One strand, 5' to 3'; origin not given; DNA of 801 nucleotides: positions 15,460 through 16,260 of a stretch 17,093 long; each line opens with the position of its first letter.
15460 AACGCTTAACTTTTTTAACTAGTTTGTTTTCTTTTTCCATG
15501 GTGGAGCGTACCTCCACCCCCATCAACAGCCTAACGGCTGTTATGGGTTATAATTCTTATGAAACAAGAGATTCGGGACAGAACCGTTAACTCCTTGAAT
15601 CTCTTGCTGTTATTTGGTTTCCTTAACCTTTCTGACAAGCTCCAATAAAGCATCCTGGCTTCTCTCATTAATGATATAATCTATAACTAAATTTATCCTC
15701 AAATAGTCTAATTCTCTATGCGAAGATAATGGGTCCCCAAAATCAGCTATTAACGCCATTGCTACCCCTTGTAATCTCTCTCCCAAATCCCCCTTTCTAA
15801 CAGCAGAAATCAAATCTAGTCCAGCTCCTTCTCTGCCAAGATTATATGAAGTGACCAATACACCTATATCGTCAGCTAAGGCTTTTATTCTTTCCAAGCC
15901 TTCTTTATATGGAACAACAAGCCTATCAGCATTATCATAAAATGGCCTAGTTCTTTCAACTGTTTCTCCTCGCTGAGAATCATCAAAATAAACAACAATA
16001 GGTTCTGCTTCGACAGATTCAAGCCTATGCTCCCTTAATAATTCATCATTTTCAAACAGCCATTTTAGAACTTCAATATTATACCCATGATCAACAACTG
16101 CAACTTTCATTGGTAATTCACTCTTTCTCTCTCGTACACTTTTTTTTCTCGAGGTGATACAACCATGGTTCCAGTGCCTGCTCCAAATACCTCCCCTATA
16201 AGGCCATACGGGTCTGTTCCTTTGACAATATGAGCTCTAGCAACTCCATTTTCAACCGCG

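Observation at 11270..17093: Acyl-phosphate-forming kinase, receiver-like proteins and a PHP phosphoesterase, with no histidine kinase: a candidate uncharacterised signalling or modification module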

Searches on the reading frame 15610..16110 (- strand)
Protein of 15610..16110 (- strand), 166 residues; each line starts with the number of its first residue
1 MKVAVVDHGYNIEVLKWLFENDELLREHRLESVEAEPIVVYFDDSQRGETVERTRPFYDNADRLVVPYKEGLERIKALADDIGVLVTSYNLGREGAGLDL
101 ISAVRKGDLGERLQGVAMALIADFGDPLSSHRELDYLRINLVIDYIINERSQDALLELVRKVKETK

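Call 4: search_protein_families(library=pfam, proteins=[window:15610-16110:-], max_evalue=0.1)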
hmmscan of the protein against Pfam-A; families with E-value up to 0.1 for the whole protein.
window:15610-16110:- (166 aa): 1 family
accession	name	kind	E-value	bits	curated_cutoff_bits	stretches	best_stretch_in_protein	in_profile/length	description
PF18367.6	Rv2175c_C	-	0.056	13.9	26.4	1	7-35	13-34/56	Rv2175c C-terminal domain of unknown function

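Call 5: search_protein_families(library=ncbifam, proteins=[window:15610-16110:-], max_evalue=0.1)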
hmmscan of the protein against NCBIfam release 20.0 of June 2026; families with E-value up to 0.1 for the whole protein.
window:15610-16110:- (166 aa): 0 families

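Call 13: list_cluster_members(proteins=[P0001, window:15610-16110:-, window:11270-12286:-])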
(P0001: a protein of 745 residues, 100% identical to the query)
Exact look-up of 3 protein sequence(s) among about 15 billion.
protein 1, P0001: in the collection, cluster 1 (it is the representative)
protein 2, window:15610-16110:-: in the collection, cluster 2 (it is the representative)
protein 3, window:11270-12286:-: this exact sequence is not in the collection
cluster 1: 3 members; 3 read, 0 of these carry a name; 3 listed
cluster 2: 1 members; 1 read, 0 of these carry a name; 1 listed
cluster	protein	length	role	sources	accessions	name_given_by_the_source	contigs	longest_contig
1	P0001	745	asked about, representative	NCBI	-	-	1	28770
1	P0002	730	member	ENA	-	-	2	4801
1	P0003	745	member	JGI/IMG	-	-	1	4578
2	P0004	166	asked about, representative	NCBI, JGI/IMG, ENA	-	-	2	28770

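Call 14: find_encoding_contigs(protein=window:15610-16110:-, flank=10000)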
Protein window:15610-16110:- (166 aa): 3 contigs read that carry it; 3 places shown.
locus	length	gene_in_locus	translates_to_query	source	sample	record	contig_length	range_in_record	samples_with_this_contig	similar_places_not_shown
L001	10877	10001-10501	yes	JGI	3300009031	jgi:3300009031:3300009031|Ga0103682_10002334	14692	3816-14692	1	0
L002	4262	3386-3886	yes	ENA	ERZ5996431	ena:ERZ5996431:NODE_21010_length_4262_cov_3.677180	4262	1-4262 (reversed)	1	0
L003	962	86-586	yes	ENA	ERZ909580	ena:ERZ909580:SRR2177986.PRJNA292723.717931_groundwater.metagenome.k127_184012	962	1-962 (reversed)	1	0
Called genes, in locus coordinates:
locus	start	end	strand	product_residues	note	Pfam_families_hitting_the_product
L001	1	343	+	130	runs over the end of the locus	-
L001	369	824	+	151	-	-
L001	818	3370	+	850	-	PF00092:VWA, PF13519:VWA_2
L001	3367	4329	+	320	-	-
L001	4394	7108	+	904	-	PF18884:TSP3_bac (faint)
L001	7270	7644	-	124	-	PF01850:PIN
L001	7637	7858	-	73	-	PF04014:MazE_antitoxin (weak)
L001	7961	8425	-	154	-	PF13358:DDE_3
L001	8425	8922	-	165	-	PF13384:HTH_23 (weak), PF25787:HTH_SB (weak), PF13565:HTH_32, PF13592:HTH_33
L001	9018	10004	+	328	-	PF00696:AA_kinase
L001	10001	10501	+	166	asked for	-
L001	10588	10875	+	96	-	?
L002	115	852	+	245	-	-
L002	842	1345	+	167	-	-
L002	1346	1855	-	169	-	PF13358:DDE_3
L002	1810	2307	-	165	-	PF13384:HTH_23 (weak), PF25787:HTH_SB (weak), PF13565:HTH_32, PF13592:HTH_33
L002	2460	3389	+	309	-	PF00696:AA_kinase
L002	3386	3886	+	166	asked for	-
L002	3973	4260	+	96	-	?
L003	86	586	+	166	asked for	-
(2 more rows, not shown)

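Call 15: find_homologous_proteins(query=window:15610-16110:-)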
Query window:15610-16110:- (166 aa): 5 proteins with E <= 0.001 among 163 candidates.
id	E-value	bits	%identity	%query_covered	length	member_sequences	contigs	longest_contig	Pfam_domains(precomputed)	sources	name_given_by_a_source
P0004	4.1e-101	354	100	100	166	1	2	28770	-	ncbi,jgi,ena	-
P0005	3.4e-82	292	81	100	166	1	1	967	-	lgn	-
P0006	8.3e-65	236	70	100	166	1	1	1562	-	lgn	-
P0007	1.6e-59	218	66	99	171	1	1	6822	-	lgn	-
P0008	1.7e-51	192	60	100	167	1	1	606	-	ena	-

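Call 16: find_encoding_contigs(protein=P0007, flank=10000)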
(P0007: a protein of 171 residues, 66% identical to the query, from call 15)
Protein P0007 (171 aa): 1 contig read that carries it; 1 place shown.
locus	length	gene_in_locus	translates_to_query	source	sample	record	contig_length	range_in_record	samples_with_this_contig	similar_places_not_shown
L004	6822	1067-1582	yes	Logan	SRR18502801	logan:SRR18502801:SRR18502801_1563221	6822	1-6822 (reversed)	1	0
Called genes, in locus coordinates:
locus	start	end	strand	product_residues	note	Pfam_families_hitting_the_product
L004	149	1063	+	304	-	PF00696:AA_kinase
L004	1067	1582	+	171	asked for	-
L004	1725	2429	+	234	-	PF13847:Methyltransf_31, PF08241:Methyltransf_11 (weak), PF08242:Methyltransf_12, PF13649:Methyltransf_25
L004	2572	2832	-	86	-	-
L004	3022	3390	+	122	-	-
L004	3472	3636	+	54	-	-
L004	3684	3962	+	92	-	-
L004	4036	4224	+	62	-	PF01976:DUF116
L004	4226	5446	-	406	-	PF01964:ThiC_Rad_SAM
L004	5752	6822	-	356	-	?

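Call 17: find_encoding_contigs(protein=P0006, flank=10000)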
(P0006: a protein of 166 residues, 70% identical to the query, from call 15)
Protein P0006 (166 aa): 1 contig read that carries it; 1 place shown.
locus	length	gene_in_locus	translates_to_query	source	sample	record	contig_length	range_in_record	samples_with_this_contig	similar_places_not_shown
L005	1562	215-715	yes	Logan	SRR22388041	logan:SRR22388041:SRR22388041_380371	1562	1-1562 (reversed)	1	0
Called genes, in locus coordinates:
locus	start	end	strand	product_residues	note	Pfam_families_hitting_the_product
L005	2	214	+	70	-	?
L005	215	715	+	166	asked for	-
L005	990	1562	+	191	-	?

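Call 38: find_related_loci(query=A1, collection=genome_contigs, flank=10000)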
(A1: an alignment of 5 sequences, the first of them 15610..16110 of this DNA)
Query A1 (166 aa) in genome_contigs; peptide patterns used: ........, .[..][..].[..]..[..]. (x = any residue, [..] = any of these).
69 stretches matched a pattern, but none encodes a relative of the query by tblastn (E <= 1e-3).

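Call 39: find_related_loci(query=A1, collection=metagenome_contigs, flank=10000)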
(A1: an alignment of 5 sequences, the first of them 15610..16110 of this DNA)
Query A1 (166 aa) in metagenome_contigs; peptide patterns used: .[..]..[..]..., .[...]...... (x = any residue, [..] = any of these).
489 stretches matched a pattern; 1 encode a relative of the query (tblastn E <= 1e-3); 1 distinct loci.
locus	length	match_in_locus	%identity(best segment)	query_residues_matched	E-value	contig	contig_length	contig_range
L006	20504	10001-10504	53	1-166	1e-55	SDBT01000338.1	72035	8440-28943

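Call 41: search_protein_families(library=pfam, proteins=[L006:4085-6106:-, L006:6210-7145:-, L006:7147-8853:-, L006:8970-10004:+, L006:10001-10510:+, L006:10507-11472:-, L006:11476-12429:-, L006:12430-15117:-, L006:2020-3177:-, L006:733-1974:-], max_evalue=0.001)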
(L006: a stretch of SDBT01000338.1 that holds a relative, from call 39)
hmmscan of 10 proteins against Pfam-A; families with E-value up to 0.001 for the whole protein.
L006:4085-6106:- (673 aa): 1 family
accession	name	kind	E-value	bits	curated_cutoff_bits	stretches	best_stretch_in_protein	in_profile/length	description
PF03030.21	H_PPase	-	2.6e-269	895.8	29.7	1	21-668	1-645/645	Inorganic H+ pyrophosphatase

L006:6210-7145:- (311 aa): 4 families
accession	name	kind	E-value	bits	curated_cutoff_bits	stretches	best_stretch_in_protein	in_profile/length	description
PF01189.24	Methyltr_RsmB-F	-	2.6e-55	187.6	27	1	104-309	2-199/199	16S rRNA methyltransferase RsmB/F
PF17125.10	Methyltr_RsmF_N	-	6.5e-18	65.4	34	1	10-97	3-86/86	N-terminal domain of 16S rRNA methyltransferase RsmF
PF22458.1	RsmF-B_ferredox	-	4e-05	24.1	27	1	35-73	30-68/74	Methyltr_RsmF/B-like, ferredoxin-like domain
PF01728.25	FtsJ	-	0.00095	19.6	24.1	0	109-260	20-159/181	FtsJ-like methyltransferase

L006:7147-8853:- (568 aa): 6 families
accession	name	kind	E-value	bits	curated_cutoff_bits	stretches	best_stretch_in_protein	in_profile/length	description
PF16199.10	Radical_SAM_C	-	1.1e-20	73.9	31.9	1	341-421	1-84/85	Radical_SAM C-terminal domain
PF04055.27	Radical_SAM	-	5.1e-15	56.5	29.5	1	232-324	73-157/166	Radical SAM superfamily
PF23613.1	ELP3_N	-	1.1e-12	48.2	27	1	7-69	6-70/70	ELP3 N-terminal domain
PF13673.13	Acetyltransf_10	-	1.5e-05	25.5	23.6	1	513-561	61-111/128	Acetyltransferase (GNAT) domain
PF00583.31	Acetyltransf_1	-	6.7e-05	23.6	20.7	1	455-557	31-116/116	Acetyltransferase (GNAT) family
PF13508.13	Acetyltransf_7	-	0.00075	20.3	27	0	513-559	38-84/84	Acetyltransferase (GNAT) domain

L006:8970-10004:+ (344 aa): 1 family
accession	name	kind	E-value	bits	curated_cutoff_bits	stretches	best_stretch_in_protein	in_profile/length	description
PF00696.33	AA_kinase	-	1.3e-21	77.8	24.9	1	54-319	1-234/234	Amino acid kinase family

L006:10001-10510:+ (169 aa): 0 families

L006:10507-11472:- (321 aa): 1 family
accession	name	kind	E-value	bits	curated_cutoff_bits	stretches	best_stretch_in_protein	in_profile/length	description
PF01699.29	Na_Ca_ex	-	6.9e-46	156.4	24.9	2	20-157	4-149/151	Sodium/calcium exchanger protein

L006:11476-12429:- (317 aa): 1 family
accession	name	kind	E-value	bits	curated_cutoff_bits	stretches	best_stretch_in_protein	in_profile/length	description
PF01699.29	Na_Ca_ex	-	2.1e-47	161.3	24.9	2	7-146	2-147/151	Sodium/calcium exchanger protein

L006:12430-15117:- (895 aa): 7 families
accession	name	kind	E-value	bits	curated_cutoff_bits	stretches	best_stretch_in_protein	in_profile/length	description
PF00122.25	E1-E2_ATPase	-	3.3e-55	186.9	28.1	1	108-309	2-181/181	E1-E2 ATPase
PF00689.26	Cation_ATPase_C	-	2.8e-50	171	27.3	1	716-881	1-175/175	Cation transporting ATPase, C-terminus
PF13246.12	Cation_ATPase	-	2e-26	92.3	21.7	1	387-471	1-90/91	Cation transport ATPase (P-type)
PF00690.31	Cation_ATPase_N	-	1.8e-21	76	20.4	1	2-68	2-69/69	Cation transporter/ATPase, N-terminus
PF00702.32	Hydrolase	-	1.1e-20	75.3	26.4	1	326-645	2-190/191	haloacid dehalogenase-like hydrolase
PF08282.18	Hydrolase_3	-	8.4e-05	22.9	20.9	0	618-678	195-254/255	haloacid dehalogenase-like hydrolase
PF12710.13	HAD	-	0.00046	21.1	27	1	527-643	77-189/189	haloacid dehalogenase-like hydrolase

L006:2020-3177:- (385 aa): 8 families
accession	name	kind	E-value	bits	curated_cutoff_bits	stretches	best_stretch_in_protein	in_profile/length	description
PF04015.17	DUF362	-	2.7e-55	188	24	1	38-241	1-199/200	Domain of unknown function (DUF362)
PF00037.32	Fer4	-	2.6e-11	43.3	21.1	2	314-336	2-24/24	4Fe-4S binding domain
PF12837.12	Fer4_6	-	7.2e-09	35.6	25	2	341-363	2-24/24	4Fe-4S binding domain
PF12797.12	Fer4_2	-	4e-07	30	24.5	0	312-332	2-22/22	4Fe-4S binding domain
PF12838.12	Fer4_7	-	3.1e-06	28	27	1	319-362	1-52/52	4Fe-4S dicluster domain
PF14697.11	Fer4_21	-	0.00017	22.1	35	0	315-365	3-59/59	4Fe-4S dicluster domain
PF13484.11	Fer4_16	-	0.00023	22.3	30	0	319-349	1-30/66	4Fe-4S double cluster binding domain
PF13187.11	Fer4_9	-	0.0006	20.2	27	0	319-363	1-52/52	4Fe-4S dicluster domain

L006:733-1974:- (413 aa): 1 family
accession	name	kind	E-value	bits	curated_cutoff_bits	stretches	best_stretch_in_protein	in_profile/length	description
PF00162.24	PGK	-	2e-81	274.3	27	1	7-390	1-376/379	Phosphoglycerate kinase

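Call 52: predict_structure(alignment_id=A1)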
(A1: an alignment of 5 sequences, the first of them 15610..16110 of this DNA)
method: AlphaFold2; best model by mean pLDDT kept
length: 166 residues; sequences in the alignment: 5
mean_pLDDT: 87.1   pTM: 0.84
mean pLDDT of the five models: 87.1, 86.2, 85.6, 78.3, 78.1
residues with pLDDT >= 90: 98; 70-90: 49; 50-70: 15; < 50: 4
segments of 3 or more residues with pLDDT < 50: 93-95
pLDDT, mean of each block of 10 residues (from residue 1): 92 94 96 95 92 95 94 92 88 60 86 91 62 72 86 96 91
secondary structure, 60 per line:
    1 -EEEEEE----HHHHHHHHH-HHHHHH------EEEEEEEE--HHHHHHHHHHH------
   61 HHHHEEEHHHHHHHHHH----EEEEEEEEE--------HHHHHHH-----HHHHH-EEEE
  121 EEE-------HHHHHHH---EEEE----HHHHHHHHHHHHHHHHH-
elements in order: E2-7 H12-20 H22-27 E34-41 H44-54 H61-64 E65-67 H68-77 E82-90 H99-105 H111-115 E117-123 H131-137 E141-144 H149-165

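Call 55: fold_search(model_id=the predicted structure, library=pdb)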
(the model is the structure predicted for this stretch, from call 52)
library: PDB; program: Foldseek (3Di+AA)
matches with E <= 10: 1671; with E <= 0.001: 5
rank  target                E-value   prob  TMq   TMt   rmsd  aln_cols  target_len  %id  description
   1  3h1f                  1.9e-05  1.00  0.51  0.65   4.4       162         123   20  Crystal structure of CheY mutant D53A of Helicobacter pylori (released 2010-03-09)
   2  3gwg                  1.1e-04  1.00  0.51  0.66   4.3       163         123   22  Crystal structure of CheY of Helicobacter pylori (released 2010-03-09)
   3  3h1g                  2.4e-04  1.00  0.51  0.65   4.3       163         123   22  Crystal structure of Chey mutant T84A of helicobacter pylori (released 2010-03-09)
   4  5xx1_H                6.5e-04  1.00  0.51  0.14   5.2       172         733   13  Crystal structure of Arginine decarboxylase (AdiA) from Salmonella typhimurium (released 2018-05-16)
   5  6xvu_C                6.9e-04  1.00  0.53  0.61   4.9       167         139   14  Bacteriophytochrome response regulator from Deinococcus radiodurans (released 2021-06-30)
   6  5xx1_D                1.1e-03  1.00  0.53  0.15   5.1       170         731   15  Crystal structure of Arginine decarboxylase (AdiA) from Salmonella typhimurium (released 2018-05-16)
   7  5xx1_I                1.1e-03  1.00  0.52  0.14   5.1       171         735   13  Crystal structure of Arginine decarboxylase (AdiA) from Salmonella typhimurium (released 2018-05-16)
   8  6xvu_A                1.1e-03  1.00  0.53  0.60   5.1       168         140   15  Bacteriophytochrome response regulator from Deinococcus radiodurans (released 2021-06-30)
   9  5xx1_C                1.4e-03  1.00  0.53  0.15   5.1       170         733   15  Crystal structure of Arginine decarboxylase (AdiA) from Salmonella typhimurium (released 2018-05-16)
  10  5xx1_A                1.5e-03  1.00  0.53  0.15   5.1       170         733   15  Crystal structure of Arginine decarboxylase (AdiA) from Salmonella typhimurium (released 2018-05-16)
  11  5xx1_J                1.5e-03  1.00  0.53  0.15   5.1       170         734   15  Crystal structure of Arginine decarboxylase (AdiA) from Salmonella typhimurium (released 2018-05-16)
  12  5xx1_E                1.5e-03  1.00  0.53  0.15   5.1       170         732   15  Crystal structure of Arginine decarboxylase (AdiA) from Salmonella typhimurium (released 2018-05-16)
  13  5xx1_B                1.5e-03  1.00  0.51  0.14   5.4       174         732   15  Crystal structure of Arginine decarboxylase (AdiA) from Salmonella typhimurium (released 2018-05-16)
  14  5t3y_MODEL_1_A        1.6e-03  1.00  0.54  0.68   3.9       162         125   14  Solution structure of response regulator protein from Burkholderia multivorans (released 2016-09-14)
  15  5xx1_F                1.7e-03  1.00  0.53  0.15   5.1       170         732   15  Crystal structure of Arginine decarboxylase (AdiA) from Salmonella typhimurium (released 2018-05-16)
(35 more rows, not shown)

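Call 65: search_protein_families(library=ncbifam, proteins=[L006:8970-10004:+, L004:149-1063:+], max_evalue=0.001)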
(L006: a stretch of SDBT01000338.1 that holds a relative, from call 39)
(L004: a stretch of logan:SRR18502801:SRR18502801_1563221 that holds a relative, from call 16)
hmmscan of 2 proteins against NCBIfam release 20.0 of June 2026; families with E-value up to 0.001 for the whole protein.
L006:8970-10004:+ (344 aa): 8 families
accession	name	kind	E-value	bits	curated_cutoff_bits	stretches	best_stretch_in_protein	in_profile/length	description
TIGR00761.1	argB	equivalog_domain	6e-33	114.3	151.3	1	56-317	2-231/231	acetylglutamate kinase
NF003641.0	PRK05279.1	equivalog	2.6e-19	69.4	344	1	30-343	5-292/441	amino-acid N-acetyltransferase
TIGR01890.1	N-Ac-Glu-synth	equivalog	1.1e-17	64.1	202.85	1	49-343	13-280/429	amino-acid N-acetyltransferase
NF010662.0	PRK14058.1-4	equivalog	7.8e-16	58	194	1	130-342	59-263/264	[LysW]-aminoadipate/[LysW]-glutamate kinase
NF003387.0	PRK04531.1-2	equivalog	8.6e-16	57.4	426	1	28-342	17-288/441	acetylglutamate kinase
NF010659.0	PRK14058.1-1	equivalog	4.3e-10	39.2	223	1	66-340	10-266/267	[LysW]-aminoadipate kinase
NF010661.0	PRK14058.1-3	equivalog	5.5e-07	28.9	251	1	76-326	21-259/283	acetylglutamate/acetylaminoadipate kinase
NF003386.0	PRK04531.1-1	equivalog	2.1e-06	26.9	417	1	125-342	93-293/442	acetylglutamate kinase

L004:149-1063:+ (304 aa): 17 families
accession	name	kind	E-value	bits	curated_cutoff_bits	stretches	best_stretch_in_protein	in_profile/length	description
TIGR00761.1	argB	equivalog_domain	1.7e-61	207.7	151.3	1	16-257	2-231/231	acetylglutamate kinase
NF003641.0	PRK05279.1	equivalog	8.2e-39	133.7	344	1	5-288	17-297/441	amino-acid N-acetyltransferase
NF010662.0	PRK14058.1-4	equivalog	4.7e-38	130.9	194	1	16-266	2-250/264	[LysW]-aminoadipate/[LysW]-glutamate kinase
TIGR01890.1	N-Ac-Glu-synth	equivalog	2.4e-31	109.2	202.85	1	6-289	10-286/429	amino-acid N-acetyltransferase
NF003387.0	PRK04531.1-2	equivalog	2.7e-31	108.5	426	1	11-281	34-287/441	acetylglutamate kinase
NF010659.0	PRK14058.1-1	equivalog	2.4e-26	92.5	223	1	16-280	2-266/267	[LysW]-aminoadipate kinase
NF010661.0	PRK14058.1-3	equivalog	2e-25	89.4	251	1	16-282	3-272/283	acetylglutamate/acetylaminoadipate kinase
NF003386.0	PRK04531.1-1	equivalog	5.4e-19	68.4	417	1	15-281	43-292/442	acetylglutamate kinase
NF040647.1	IPPK_Arch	equivalog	9.6e-14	51.3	120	2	17-114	2-105/259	isopentenyl phosphate kinase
NF010660.0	PRK14058.1-2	equivalog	5.1e-13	49.4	241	1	17-261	3-242/249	[LysW]-aminoadipate/[LysW]-glutamate kinase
TIGR00656.1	asp_kin_monofn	equivalog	1.2e-07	31.1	402.25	1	14-231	2-214/407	aspartate kinase, monofunctional class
TIGR00746.1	arcC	equivalog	1.5e-07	30.8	358.25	1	176-258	202-290/309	carbamate kinase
TIGR02076.1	pyrH_arch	equivalog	3.9e-06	26.6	158.05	0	183-237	117-178/222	UMP kinase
NF009008.0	PRK12354.1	subfamily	1.8e-05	24.1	361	1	166-258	187-281/308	carbamate kinase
NF006926.0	PRK09411.1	equivalog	7.8e-05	22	416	1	174-257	192-277/297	carbamate kinase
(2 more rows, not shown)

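Call 77: find_homologous_proteins(query=A7, max_evalue=0.01)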
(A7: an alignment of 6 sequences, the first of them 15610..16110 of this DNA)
Query A7 (6 sequences) (166 aa, profile of the alignment): 7 proteins with E <= 0.01 among 8000 candidates.
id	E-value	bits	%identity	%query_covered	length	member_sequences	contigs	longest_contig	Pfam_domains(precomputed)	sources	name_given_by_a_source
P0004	5.4e-87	308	100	100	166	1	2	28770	-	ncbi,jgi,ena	-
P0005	7.5e-86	304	81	100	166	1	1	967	-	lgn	-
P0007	3.2e-85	302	66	99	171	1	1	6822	-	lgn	-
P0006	1.2e-84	300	70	100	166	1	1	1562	-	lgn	-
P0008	1.5e-82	293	60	100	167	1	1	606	-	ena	-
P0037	4.9e-79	282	53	100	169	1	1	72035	-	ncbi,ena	-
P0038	1.3e-56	209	54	98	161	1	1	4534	-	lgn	-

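Call 78: find_encoding_contigs(protein=P0038, flank=6000, max_places=3)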
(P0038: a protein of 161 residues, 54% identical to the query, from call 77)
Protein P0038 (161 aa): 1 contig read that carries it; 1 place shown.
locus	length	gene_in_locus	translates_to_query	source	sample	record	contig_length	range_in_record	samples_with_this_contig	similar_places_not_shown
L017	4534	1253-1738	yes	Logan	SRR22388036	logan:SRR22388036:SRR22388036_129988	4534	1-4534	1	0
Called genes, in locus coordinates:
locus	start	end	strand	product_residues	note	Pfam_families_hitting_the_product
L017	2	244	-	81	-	?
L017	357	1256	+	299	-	PF00696:AA_kinase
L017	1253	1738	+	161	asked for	-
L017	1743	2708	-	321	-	PF01699:Na_Ca_ex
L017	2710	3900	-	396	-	PF00999:Na_H_Exchanger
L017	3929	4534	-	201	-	?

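Call 85: search_protein_families(library=pfam, proteins=[window:15610-16110:-], max_evalue=10)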
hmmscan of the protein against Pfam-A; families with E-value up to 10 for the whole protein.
window:15610-16110:- (166 aa): 1 family
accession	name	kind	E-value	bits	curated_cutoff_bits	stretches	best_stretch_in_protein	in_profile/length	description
PF18367.6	Rv2175c_C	-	0.056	13.9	26.4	1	7-35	13-34/56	Rv2175c C-terminal domain of unknown function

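Call 91: search_protein_families(library=padloc, proteins=[window:15610-16110:-], max_evalue=0.01)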
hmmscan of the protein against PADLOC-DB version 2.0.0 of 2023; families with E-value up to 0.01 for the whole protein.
window:15610-16110:- (166 aa): 0 families

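Call 95: search_protein_families(library=ncbifam, proteins=[L017:357-1256:+], max_evalue=0.001)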
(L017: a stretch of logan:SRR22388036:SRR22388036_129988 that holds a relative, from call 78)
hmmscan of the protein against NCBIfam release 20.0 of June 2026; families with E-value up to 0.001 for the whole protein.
L017:357-1256:+ (299 aa): 10 families
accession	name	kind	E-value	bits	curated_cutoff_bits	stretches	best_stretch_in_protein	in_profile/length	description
TIGR00761.1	argB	equivalog_domain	9.8e-43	146.3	151.3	1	37-272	2-231/231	acetylglutamate kinase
NF010662.0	PRK14058.1-4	equivalog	2.3e-25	89.3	194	1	51-290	10-258/264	[LysW]-aminoadipate/[LysW]-glutamate kinase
NF003387.0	PRK04531.1-2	equivalog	2.9e-18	65.6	426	1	55-295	55-286/441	acetylglutamate kinase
TIGR01890.1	N-Ac-Glu-synth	equivalog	2.9e-17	62.8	202.85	1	26-298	9-280/429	amino-acid N-acetyltransferase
NF003641.0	PRK05279.1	equivalog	3.9e-17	62.2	344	1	23-298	14-292/441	amino-acid N-acetyltransferase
NF010659.0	PRK14058.1-1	equivalog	6.1e-15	55.1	223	1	65-293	26-264/267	[LysW]-aminoadipate kinase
NF010661.0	PRK14058.1-3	equivalog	1.4e-10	40.7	251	1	65-295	27-270/283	acetylglutamate/acetylaminoadipate kinase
NF003386.0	PRK04531.1-1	equivalog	3.7e-10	39.3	417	1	64-296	68-292/442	acetylglutamate kinase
NF010660.0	PRK14058.1-2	equivalog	2e-09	37.6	241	1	65-272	25-239/249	[LysW]-aminoadipate/[LysW]-glutamate kinase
NF040647.1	IPPK_Arch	equivalog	9.9e-06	25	120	1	170-295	123-259/259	isopentenyl phosphate kinase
